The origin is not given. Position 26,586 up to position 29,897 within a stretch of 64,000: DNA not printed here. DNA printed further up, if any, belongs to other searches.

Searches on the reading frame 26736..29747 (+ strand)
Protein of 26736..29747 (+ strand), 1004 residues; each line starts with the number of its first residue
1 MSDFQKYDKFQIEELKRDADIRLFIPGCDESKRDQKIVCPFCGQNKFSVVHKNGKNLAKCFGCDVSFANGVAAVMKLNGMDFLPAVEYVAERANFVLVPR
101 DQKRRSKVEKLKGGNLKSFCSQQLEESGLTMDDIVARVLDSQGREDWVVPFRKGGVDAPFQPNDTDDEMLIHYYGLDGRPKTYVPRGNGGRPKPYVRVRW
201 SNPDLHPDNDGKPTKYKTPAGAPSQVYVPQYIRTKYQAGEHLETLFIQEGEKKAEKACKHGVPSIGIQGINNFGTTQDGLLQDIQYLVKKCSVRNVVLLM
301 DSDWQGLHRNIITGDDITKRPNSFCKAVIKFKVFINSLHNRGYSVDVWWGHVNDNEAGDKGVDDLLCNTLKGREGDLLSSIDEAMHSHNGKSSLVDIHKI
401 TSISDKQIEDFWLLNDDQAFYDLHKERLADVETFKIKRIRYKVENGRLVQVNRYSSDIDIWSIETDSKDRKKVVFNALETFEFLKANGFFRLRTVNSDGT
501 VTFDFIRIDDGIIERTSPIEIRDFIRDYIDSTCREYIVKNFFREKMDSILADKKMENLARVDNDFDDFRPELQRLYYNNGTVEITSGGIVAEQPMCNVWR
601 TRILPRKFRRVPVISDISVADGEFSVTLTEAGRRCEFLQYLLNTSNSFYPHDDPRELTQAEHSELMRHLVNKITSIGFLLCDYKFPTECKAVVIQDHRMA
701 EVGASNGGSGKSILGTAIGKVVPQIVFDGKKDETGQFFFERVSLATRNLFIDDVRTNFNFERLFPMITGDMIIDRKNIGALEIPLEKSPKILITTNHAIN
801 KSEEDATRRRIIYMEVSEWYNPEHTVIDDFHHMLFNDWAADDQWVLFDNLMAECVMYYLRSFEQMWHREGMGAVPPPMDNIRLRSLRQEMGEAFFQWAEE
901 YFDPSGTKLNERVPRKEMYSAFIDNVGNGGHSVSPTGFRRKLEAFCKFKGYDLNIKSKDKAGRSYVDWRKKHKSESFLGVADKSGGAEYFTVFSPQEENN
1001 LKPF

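Call 60: search_protein_families(library=pfam, proteins=[window:26736-29747:+], max_evalue=0.001)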
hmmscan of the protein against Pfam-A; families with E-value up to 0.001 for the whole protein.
window:26736-29747:+ (1004 aa): 3 families
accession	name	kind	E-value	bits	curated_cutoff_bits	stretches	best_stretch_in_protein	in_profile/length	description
PF01807.25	Zn_ribbon_DnaG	-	9.4e-07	29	24.9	1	32-96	29-92/98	CHC2 zinc finger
PF19263.5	DUF5906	-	9.5e-06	26.7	27.6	1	705-809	3-114/114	Family of unknown function (DUF5906)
PF12965.13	DUF3854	-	5.2e-05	23.6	23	1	244-306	12-82/130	Domain of unknown function (DUF3854)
